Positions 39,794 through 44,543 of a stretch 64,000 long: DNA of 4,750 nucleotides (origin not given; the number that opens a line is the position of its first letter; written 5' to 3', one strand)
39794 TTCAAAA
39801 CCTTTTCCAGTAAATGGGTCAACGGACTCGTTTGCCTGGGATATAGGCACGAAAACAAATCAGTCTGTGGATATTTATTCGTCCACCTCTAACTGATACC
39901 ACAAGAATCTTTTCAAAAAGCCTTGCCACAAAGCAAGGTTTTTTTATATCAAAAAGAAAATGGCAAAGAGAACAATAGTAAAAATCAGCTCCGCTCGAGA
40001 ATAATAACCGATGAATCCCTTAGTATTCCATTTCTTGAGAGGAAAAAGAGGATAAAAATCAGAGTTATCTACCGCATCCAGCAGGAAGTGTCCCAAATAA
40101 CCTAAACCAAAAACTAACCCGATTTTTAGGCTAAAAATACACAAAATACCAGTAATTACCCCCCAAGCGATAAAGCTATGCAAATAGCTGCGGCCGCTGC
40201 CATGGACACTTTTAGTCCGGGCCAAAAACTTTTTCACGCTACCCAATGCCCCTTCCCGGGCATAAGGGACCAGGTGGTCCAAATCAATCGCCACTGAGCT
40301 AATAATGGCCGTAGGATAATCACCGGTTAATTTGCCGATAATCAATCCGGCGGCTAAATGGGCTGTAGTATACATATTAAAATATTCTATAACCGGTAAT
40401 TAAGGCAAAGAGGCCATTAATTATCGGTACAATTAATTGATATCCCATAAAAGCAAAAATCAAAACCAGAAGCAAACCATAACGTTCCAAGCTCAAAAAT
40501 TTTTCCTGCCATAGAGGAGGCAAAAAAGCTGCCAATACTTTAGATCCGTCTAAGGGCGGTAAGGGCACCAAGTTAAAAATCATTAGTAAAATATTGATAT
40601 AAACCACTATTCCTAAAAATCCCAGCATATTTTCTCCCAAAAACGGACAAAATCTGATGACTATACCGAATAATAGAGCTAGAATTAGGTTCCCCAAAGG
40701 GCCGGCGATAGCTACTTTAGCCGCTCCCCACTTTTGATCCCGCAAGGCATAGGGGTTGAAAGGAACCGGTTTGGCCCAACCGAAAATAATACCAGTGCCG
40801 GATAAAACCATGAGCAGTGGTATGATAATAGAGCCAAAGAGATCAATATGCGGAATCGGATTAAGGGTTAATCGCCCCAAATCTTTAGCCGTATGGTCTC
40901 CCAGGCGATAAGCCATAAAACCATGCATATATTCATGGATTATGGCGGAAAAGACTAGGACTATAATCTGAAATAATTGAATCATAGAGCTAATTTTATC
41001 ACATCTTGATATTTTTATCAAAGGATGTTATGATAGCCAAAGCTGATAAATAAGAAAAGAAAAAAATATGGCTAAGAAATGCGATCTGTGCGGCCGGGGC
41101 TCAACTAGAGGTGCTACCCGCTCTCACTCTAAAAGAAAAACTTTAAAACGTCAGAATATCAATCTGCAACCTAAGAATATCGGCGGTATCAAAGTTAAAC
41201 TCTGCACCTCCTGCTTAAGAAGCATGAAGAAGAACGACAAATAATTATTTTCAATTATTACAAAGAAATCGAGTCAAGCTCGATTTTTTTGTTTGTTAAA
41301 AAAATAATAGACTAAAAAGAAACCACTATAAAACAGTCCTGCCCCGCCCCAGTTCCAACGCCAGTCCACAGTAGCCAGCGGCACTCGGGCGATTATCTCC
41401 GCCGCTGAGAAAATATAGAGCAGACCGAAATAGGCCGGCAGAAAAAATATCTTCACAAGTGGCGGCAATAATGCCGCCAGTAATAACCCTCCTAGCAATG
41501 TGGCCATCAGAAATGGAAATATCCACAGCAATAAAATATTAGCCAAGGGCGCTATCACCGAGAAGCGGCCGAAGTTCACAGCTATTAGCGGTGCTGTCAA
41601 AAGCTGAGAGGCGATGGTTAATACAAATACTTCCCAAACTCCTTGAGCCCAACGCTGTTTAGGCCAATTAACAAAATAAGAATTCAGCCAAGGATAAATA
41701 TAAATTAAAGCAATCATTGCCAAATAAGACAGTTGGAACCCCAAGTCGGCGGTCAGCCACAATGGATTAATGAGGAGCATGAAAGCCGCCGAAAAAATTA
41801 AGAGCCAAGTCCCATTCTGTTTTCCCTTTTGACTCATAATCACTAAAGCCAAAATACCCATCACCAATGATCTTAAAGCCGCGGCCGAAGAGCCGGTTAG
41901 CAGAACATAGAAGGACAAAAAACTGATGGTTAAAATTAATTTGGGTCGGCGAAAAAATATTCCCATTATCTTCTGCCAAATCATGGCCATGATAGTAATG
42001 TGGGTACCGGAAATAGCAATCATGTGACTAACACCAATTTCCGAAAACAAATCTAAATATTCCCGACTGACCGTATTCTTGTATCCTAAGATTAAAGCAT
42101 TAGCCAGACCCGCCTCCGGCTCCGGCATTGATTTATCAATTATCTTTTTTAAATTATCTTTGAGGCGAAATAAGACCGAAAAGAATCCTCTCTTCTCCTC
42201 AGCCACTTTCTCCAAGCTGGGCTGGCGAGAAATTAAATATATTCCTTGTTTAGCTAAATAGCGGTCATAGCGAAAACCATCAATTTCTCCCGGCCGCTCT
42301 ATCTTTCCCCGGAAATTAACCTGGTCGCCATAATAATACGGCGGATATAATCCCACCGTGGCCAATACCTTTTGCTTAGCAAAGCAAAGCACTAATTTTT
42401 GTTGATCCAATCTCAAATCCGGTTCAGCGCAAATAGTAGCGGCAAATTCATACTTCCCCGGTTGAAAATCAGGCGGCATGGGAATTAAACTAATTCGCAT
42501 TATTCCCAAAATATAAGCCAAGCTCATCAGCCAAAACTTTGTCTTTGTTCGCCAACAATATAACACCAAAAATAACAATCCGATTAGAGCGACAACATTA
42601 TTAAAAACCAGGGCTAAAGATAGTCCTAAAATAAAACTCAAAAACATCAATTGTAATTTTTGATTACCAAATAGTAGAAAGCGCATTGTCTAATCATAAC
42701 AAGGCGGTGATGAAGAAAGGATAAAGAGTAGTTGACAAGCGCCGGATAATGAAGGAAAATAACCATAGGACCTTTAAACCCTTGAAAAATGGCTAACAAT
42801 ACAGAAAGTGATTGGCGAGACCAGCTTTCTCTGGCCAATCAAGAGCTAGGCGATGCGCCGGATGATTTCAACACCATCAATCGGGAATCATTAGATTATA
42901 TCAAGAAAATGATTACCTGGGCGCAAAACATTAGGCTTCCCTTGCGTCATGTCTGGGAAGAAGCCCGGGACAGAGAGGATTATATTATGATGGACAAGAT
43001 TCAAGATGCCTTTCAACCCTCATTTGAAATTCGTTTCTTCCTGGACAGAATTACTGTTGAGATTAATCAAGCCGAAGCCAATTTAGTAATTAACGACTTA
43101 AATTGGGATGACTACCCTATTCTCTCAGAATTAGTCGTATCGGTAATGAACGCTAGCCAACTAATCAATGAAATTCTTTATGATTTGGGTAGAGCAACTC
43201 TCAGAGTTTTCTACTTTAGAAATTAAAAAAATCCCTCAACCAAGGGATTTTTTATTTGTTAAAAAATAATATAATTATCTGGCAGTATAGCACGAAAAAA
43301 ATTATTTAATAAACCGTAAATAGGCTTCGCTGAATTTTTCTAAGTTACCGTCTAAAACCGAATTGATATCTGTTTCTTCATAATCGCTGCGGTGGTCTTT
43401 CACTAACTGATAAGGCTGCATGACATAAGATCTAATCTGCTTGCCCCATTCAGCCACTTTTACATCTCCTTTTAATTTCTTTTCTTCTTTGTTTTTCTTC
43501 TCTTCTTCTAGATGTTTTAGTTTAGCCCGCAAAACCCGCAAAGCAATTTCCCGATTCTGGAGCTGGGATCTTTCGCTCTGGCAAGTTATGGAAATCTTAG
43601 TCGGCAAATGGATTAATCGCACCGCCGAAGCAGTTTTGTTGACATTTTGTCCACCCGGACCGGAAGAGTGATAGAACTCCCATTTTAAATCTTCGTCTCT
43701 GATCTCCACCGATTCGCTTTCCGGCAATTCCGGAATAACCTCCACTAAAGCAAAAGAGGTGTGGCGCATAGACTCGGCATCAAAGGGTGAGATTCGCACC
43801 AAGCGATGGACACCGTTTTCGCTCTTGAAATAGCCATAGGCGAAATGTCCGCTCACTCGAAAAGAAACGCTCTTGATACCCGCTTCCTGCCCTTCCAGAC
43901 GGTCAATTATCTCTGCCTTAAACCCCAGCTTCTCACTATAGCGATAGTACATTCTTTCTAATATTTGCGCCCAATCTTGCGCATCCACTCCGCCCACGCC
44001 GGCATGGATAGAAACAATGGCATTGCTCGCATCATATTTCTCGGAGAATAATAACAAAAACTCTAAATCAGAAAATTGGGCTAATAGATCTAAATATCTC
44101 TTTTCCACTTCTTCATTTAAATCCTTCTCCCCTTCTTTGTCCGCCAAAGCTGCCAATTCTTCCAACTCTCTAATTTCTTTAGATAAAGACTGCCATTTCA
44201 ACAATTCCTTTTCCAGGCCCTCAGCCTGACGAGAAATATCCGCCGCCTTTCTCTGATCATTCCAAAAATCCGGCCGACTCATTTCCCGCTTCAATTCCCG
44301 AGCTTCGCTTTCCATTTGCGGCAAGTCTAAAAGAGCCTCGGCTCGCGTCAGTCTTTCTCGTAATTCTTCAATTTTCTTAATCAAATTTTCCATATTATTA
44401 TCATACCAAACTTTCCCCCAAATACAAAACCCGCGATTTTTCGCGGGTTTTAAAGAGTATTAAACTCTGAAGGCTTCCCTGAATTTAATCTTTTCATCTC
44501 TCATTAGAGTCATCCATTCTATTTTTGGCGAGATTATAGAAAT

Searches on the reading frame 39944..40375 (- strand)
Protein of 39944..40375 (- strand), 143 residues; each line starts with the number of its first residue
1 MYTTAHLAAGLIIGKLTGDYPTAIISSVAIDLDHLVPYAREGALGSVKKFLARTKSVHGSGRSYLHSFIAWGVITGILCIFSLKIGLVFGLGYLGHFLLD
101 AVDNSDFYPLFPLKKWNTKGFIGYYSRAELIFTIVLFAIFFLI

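Call 42: search_protein_families(library=pfam, proteins=[window:39944-40375:-], max_evalue=0.001)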
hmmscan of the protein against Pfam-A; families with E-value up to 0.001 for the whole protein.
window:39944-40375:- (143 aa): 1 family
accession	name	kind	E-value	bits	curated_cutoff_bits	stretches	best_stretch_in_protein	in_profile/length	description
PF04307.19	YdjM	-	1.3e-07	31.8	29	1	7-139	16-145/176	YdjM inner membrane protein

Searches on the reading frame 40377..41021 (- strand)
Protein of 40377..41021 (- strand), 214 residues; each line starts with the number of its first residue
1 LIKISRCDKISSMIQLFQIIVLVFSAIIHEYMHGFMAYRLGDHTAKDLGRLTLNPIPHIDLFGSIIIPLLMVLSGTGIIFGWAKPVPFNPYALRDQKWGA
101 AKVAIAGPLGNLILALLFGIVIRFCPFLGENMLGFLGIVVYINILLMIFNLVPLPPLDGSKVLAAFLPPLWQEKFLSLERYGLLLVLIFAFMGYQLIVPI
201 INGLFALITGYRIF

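Call 42: search_protein_families(library=pfam, proteins=[window:40377-41021:-], max_evalue=0.001)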
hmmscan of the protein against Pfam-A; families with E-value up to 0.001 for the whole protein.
window:40377-41021:- (214 aa): 1 family
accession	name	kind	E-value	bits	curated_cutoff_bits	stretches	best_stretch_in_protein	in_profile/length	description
PF02163.28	Peptidase_M50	-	1.1e-12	48.3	27.2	2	132-171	159-198/221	Peptidase family M50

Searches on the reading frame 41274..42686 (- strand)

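Call 10: search_protein_families(library=pfam, proteins=[window:41274-42686:-], max_evalue=0.001)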
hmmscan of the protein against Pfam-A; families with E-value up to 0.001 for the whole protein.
window:41274-42686:- (470 aa): 2 families
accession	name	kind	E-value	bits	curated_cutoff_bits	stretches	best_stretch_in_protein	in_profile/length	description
PF03772.21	Competence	-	1.7e-46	159.2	23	1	198-461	1-264/270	Competence protein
PF13567.11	DUF4131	-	7.4e-10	39.2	31.6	1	32-151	12-155/165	Domain of unknown function (DUF4131)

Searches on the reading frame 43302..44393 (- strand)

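Call 42: search_protein_families(library=pfam, proteins=[window:43302-44393:-], max_evalue=0.001)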
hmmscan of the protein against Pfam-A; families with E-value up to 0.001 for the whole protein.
window:43302-44393:- (363 aa): 2 families
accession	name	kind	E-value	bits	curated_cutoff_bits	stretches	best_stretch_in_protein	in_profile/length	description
PF03462.23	PCRF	-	5.4e-52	176.9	24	1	27-217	1-194/194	PCRF domain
PF00472.26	RF-1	-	5.3e-40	136.4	35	1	227-335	3-116/116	RF-1 domain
